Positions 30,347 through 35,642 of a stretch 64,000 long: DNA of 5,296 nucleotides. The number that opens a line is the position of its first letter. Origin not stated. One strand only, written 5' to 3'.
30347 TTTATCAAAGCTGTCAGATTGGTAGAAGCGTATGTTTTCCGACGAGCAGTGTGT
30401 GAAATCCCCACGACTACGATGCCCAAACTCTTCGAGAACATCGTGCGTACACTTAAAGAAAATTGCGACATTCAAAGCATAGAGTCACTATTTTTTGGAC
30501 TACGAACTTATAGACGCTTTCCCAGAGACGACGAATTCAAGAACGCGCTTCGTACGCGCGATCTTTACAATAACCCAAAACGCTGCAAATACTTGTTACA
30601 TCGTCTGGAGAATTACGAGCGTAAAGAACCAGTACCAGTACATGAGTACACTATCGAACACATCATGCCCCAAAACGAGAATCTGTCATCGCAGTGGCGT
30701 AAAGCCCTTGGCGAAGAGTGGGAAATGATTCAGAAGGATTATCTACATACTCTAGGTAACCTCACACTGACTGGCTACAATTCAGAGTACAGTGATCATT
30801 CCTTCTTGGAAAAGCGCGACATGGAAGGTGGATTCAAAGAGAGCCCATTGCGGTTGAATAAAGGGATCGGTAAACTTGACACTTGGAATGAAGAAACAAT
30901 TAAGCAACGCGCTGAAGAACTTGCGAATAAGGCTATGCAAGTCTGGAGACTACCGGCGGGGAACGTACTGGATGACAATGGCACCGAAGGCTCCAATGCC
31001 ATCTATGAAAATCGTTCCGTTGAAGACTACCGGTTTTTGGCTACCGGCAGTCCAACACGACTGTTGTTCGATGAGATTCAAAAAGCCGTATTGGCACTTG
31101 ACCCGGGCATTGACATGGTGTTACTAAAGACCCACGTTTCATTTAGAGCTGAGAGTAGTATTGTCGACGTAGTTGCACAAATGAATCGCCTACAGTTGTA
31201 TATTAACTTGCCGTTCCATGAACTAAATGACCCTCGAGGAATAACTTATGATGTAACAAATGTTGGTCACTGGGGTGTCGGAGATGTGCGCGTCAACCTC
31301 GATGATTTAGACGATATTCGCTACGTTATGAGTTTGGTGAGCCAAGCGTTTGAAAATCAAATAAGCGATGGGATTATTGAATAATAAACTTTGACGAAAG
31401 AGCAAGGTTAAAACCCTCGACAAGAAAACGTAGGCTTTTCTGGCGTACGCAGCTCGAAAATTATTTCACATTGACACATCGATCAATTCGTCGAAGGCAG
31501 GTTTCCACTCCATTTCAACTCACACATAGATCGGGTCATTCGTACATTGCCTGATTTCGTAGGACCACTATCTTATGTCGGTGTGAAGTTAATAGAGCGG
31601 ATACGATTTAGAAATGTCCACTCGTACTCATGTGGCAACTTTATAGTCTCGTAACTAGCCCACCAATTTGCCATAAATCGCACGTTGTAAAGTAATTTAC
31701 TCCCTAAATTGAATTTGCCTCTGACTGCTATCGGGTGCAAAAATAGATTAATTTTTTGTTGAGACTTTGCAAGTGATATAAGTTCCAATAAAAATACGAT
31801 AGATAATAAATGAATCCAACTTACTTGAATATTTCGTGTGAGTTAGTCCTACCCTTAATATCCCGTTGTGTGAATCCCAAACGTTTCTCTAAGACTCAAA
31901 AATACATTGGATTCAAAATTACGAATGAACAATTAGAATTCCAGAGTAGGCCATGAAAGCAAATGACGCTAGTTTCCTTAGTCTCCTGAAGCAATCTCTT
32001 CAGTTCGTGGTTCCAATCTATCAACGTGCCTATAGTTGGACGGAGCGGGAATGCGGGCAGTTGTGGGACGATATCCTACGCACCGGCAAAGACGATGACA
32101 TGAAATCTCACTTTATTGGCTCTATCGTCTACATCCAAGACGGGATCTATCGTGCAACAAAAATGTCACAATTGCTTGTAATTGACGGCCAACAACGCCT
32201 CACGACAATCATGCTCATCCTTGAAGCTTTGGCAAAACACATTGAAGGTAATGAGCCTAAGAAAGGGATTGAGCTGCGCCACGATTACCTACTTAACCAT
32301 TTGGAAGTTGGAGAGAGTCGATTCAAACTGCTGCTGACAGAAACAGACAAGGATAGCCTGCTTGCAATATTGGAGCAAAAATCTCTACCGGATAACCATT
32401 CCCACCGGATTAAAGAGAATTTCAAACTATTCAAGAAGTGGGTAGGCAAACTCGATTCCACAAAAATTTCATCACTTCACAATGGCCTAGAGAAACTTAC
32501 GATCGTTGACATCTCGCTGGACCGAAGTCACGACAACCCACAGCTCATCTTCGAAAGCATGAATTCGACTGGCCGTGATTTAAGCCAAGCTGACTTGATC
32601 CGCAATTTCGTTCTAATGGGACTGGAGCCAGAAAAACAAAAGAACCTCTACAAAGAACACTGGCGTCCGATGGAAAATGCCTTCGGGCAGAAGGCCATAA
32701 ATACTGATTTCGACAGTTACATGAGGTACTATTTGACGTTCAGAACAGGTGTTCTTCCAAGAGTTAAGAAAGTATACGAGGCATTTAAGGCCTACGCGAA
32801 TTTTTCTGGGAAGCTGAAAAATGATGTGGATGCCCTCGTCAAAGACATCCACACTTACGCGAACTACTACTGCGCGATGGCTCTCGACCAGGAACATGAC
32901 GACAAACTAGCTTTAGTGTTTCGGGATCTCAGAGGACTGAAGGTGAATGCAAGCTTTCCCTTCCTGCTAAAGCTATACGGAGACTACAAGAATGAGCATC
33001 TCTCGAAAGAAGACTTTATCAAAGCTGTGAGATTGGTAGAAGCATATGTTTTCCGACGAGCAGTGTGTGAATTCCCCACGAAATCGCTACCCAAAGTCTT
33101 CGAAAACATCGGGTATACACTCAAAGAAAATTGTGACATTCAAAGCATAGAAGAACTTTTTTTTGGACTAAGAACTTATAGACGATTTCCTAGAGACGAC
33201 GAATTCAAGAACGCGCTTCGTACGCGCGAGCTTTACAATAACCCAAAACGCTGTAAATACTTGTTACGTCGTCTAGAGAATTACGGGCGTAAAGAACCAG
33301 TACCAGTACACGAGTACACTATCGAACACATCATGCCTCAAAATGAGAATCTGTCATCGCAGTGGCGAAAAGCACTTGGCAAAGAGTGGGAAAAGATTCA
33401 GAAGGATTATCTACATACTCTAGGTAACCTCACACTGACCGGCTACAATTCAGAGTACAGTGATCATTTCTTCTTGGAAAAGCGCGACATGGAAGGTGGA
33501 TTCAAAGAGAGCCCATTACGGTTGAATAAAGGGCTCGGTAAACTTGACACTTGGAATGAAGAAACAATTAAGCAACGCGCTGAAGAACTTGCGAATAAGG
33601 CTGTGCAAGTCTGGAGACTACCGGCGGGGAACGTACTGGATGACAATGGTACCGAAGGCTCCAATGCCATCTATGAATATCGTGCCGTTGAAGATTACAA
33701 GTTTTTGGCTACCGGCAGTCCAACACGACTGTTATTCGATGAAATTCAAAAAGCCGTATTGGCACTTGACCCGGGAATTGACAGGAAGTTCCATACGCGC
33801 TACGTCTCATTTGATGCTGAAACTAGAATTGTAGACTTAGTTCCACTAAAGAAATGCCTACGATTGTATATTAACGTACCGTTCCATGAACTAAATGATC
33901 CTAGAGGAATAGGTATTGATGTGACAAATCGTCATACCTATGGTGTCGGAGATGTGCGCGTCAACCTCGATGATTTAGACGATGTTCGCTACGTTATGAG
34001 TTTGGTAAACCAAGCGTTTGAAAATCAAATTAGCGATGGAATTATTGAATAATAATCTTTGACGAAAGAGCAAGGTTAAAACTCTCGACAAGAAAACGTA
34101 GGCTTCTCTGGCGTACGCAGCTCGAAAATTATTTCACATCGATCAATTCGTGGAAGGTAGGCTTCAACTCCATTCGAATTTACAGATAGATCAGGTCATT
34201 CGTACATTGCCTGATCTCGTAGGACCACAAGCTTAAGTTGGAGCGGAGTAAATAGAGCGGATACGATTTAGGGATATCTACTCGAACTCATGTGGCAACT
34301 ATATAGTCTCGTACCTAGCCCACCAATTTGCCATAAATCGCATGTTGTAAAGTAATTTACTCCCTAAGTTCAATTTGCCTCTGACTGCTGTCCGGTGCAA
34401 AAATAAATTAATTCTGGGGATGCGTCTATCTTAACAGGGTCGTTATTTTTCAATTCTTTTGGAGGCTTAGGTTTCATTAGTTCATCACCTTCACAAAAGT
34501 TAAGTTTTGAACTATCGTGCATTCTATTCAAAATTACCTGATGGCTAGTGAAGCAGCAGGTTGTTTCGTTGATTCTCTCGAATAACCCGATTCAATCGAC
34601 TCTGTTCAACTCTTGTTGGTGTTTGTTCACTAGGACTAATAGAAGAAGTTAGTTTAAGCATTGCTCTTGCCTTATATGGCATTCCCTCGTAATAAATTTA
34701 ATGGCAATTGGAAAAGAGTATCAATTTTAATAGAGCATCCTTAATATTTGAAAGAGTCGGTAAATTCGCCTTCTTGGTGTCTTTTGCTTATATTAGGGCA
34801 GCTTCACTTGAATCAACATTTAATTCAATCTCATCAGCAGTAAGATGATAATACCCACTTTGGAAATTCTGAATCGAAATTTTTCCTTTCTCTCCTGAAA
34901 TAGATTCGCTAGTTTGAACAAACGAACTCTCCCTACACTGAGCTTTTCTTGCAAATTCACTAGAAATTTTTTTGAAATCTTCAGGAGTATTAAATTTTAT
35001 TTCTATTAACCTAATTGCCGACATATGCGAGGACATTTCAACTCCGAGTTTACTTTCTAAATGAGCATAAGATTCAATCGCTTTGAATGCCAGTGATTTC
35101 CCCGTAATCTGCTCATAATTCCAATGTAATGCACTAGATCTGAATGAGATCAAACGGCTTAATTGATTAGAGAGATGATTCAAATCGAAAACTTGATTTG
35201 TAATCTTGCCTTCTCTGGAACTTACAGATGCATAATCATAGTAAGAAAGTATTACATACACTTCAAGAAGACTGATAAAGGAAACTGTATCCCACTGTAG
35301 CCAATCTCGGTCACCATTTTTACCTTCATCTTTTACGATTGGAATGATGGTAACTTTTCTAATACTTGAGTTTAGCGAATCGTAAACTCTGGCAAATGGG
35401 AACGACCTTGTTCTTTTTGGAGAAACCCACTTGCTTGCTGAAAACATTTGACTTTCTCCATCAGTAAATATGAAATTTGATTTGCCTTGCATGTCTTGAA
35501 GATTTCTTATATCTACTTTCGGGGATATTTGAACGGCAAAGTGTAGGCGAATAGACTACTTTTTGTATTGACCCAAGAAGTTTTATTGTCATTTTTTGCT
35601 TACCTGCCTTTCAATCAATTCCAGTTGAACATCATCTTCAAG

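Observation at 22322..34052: Five tandem, intact, diverged GmrSD-like (DUF262-DUF1524) nuclease paralogs arranged head-to-tail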

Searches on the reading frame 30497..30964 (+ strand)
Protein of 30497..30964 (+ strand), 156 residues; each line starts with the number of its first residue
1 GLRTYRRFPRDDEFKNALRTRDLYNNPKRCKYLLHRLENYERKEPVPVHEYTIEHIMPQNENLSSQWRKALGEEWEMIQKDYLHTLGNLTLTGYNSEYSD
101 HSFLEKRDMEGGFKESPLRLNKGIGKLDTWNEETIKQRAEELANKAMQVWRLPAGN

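Call 60: search_solved_structures(query=window:30497-30964:+, max_evalue=10, show_alignments=4)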
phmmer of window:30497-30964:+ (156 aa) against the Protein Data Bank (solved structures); distinct sequences matched with E-value up to 10: 6.
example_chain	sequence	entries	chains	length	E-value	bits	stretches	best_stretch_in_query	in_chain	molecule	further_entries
2j70_A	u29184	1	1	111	0.026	17.6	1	49-105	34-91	PHOSPHOSERINE PHOSPHATASE RSBU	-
2j6y_A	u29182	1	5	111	0.026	17.6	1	50-105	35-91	PHOSPHOSERINE PHOSPHATASE RSBU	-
2j6z_A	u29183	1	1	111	0.028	17.5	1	50-105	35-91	PHOSPHOSERINE PHOSPHATASE RSBU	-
9jfl_B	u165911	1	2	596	0.75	12.8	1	50-150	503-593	DUF262 domain-containing protein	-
1w53_A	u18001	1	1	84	1.6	11.8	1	49-94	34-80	PHOSPHOSERINE PHOSPHATASE RSBU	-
8owi_A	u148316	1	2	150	3.8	10.6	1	114-145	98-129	Centromere-associated protein E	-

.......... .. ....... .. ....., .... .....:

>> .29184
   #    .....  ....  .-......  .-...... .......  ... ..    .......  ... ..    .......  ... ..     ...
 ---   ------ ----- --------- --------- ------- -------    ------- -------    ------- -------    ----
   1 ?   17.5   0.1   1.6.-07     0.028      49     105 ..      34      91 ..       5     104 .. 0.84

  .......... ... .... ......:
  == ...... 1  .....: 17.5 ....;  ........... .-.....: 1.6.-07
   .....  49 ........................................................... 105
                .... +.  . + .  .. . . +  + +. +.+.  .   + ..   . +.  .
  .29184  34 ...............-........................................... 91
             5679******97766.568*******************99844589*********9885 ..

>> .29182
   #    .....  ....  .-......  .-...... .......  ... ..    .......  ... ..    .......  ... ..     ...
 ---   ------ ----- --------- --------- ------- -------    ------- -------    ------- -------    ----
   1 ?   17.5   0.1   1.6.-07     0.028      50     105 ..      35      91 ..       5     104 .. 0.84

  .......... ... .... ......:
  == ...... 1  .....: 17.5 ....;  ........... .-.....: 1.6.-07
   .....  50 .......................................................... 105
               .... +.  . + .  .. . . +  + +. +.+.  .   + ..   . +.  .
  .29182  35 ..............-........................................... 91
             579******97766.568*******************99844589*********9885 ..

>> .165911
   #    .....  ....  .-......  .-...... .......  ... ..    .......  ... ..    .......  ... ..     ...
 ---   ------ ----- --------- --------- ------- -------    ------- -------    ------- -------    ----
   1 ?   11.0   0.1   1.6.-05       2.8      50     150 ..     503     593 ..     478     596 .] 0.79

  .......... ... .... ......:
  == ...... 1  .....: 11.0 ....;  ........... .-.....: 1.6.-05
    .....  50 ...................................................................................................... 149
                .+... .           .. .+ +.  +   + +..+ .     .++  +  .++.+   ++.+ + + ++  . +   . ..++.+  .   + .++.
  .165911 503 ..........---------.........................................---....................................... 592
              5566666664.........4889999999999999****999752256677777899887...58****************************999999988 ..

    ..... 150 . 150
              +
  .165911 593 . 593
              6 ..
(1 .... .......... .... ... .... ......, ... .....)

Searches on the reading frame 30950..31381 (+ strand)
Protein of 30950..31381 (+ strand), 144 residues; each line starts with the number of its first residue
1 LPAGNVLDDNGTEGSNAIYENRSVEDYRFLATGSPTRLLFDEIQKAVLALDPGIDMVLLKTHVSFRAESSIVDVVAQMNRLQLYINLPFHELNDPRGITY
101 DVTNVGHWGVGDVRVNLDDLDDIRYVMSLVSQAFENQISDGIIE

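Call 49: predict_structure(alignment_id=A5)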
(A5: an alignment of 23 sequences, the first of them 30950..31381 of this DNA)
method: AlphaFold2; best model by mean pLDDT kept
length: 144 residues; sequences in the alignment: 23
mean_pLDDT: 81.4   pTM: 0.74
mean pLDDT of the five models: 81.4, 80.4, 80.2, 78.3, 64.1
residues with pLDDT >= 90: 83; 70-90: 30; 50-70: 10; < 50: 21
segments of 3 or more residues with pLDDT < 50: 3-18, 142-144
pLDDT, mean of each block of 10 residues (from residue 1): 38 40 83 93 96 92 89 94 93 94 72 92 96 84 39
secondary structure, 60 per line:
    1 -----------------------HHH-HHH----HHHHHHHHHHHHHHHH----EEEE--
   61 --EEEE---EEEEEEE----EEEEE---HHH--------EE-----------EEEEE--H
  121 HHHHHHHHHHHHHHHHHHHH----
elements in order: H35-50 E55-58 E63-66 E70-76 E81-85 E113-117 H120-140

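Call 93: fold_search(model_id=the predicted structure, library=pdb)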
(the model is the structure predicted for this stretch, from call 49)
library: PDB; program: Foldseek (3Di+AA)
matches with E <= 10: 507; with E <= 0.001: 0
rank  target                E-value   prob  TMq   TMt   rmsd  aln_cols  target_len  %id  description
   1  2fki_MODEL_1_A        7.1e-03  1.00  0.52  0.62   4.3       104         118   16  NMR Structure of Protein yjbR from Escherichia coli; Northeast Structural Genomics Consortium Target ER226 (released 2006-02-28)
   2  4wac                  5.1e-02  0.75  0.26  0.09   6.7        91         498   10  Crystal Structure of TarM (released 2015-02-25)
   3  2od0_A                5.8e-02  0.92  0.41  0.52   5.3       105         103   18  The crystal structure of gene product VP1028 from Vibrio parahaemolyticus (released 2007-01-23)
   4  4x7r_A                5.8e-02  0.80  0.23  0.08   5.3        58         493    9  Crystal structure of S. aureus TarM G117R mutant in complex with Fondaparinux, alpha-GlcNAc-glycerol and UDP (released 2015-02-25)
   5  4x7p_A                9.4e-02  0.63  0.27  0.09   6.7        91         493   10  Crystal structure of apo S. aureus TarM (released 2015-02-18)
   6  8q8o_B                1.0e-01  0.77  0.40  0.41   6.7       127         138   12  PA14_16140 protein: the regulator of an operon involved in the biofilm formation in PA14 P. aeruginosa (released 2024-02-28)
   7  2oc6_A                1.6e-01  0.92  0.49  0.55   5.8       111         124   13  Crystal structure of a protein from the duf1801 family (ydhg, bsu05750) from bacillus subtilis at 1.75 A resolution (released 2007-01-16)
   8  6oyc_A                2.0e-01  0.10  0.20  0.07  16.6       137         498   10  Glycosylation Associate Protein (Gap123) complex from Streptococcus agalactiae (released 2020-05-20)
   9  2x9j_A                2.1e-01  0.23  0.31  0.24   8.3       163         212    7  Structure of the Mutant D206N of Phycoerythrobilin Synthase PebS from the Cyanophage P-SSM2 in complex with bound subs (released 2010-11-17)
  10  9t2w_A                2.2e-01  0.89  0.47  0.54   5.2       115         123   13  YdhG-like domain-containing protein (Frataxin) from Listeria monocytogenes (released 2025-11-19)
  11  7qh9_CCC              2.9e-01  0.60  0.24  0.08   3.4        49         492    4  TarM(Se)_G117R-4RboP (released 2023-05-10)
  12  8jsl_A                3.9e-01  0.07  0.20  0.04  14.5       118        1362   10  The structure of EBOV L-VP35-RNA complex (released 2023-09-27)
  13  1dgd                  4.7e-01  0.21  0.30  0.13   8.3       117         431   16  AN ALKALI METAL ION SIZE-DEPENDENT SWITCH IN THE ACTIVE SITE STRUCTURE OF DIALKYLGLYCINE DECARBOXYLASE (released 1994-09-30)
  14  4hs5_A                5.0e-01  0.54  0.27  0.36   2.8        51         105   12  Frataxin from Psychromonas ingrahamii as a model to study stability modulation within CyaY protein family (released 2013-03-13)
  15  1z3z                  5.3e-01  0.20  0.30  0.13   9.3       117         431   17  The crystal structure of a DGD mutant: Q52A (released 2006-01-03)
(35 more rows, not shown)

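Call 94: search_protein_representatives(alignment_id=A5)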
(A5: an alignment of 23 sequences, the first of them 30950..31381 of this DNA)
Query: 23 sequences, 145 profile positions. Proteins with E-value up to 0.001 (for the whole library): 2294; up to 1e-10: 1131; up to 1e-30: 172. The best 150 are listed.
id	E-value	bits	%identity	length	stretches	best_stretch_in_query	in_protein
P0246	1.2e-64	232.6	-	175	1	10-144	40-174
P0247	3.3e-63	227.9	-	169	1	9-144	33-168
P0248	2.1e-60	218.8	-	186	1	13-142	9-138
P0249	1.7e-57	209.4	-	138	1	35-144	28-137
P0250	1.3e-56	206.5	-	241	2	36-139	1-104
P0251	2.1e-56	205.8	-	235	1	2-142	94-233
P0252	9.0e-56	203.8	-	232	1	1-142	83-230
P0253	1.9e-55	202.7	-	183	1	1-139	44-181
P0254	3.1e-55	202.1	-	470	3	13-135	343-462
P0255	5.6e-55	201.2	-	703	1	2-140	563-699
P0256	5.9e-55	201.2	-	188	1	1-139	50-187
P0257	6.7e-55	201.0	-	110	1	36-144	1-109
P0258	1.2e-54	200.1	-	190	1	4-143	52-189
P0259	2.8e-54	198.9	-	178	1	9-142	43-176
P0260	1.2e-53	196.9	-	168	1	19-141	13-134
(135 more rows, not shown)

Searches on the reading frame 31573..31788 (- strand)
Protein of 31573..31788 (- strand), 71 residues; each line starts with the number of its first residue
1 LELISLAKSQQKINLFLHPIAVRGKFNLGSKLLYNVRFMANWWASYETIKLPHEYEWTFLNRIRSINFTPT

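Call 65: find_encoding_contigs(protein=window:31573-31788:-, flank=10000, max_places=10)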
Protein window:31573-31788:- (71 aa): no gene with exactly this product is on record in the collection.

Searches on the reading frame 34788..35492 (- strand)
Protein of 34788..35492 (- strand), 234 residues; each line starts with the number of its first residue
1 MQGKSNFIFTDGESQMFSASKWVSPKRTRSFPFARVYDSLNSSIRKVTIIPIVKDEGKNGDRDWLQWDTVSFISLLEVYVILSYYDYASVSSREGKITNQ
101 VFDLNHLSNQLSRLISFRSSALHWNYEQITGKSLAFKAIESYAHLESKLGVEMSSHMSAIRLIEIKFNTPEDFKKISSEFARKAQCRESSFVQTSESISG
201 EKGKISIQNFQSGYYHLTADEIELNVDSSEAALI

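Call 8: search_protein_families(library=pfam, proteins=[window:34788-35492:-], max_evalue=0.001)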
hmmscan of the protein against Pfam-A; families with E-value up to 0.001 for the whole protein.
window:34788-35492:- (234 aa): 0 families

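Call 9: search_protein_families(library=padloc, proteins=[window:34788-35492:-], max_evalue=0.001)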
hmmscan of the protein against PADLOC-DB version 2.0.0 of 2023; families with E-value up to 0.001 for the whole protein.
window:34788-35492:- (234 aa): 1 family
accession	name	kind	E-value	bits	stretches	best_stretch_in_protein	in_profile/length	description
PDLC03572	REase_II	-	1.6e-61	206.3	1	4-233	39-267/371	Type II restriction enzyme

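Call 63: find_encoding_contigs(protein=window:34788-35492:-, flank=10000, max_places=10)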
Protein window:34788-35492:- (234 aa): 2 contigs read that carry it; 2 places shown.
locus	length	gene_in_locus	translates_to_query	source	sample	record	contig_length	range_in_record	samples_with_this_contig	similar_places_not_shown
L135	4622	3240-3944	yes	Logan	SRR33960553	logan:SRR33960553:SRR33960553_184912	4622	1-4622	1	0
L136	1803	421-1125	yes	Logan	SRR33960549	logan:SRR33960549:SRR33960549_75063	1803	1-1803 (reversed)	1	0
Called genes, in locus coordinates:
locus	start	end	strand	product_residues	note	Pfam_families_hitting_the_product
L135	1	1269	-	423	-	?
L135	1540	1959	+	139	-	PF12762:DDE_Tnp_IS1595 (weak)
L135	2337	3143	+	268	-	PF01555:N6_N4_Mtase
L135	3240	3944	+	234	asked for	-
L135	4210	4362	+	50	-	-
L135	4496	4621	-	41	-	?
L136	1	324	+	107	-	?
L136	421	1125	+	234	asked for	-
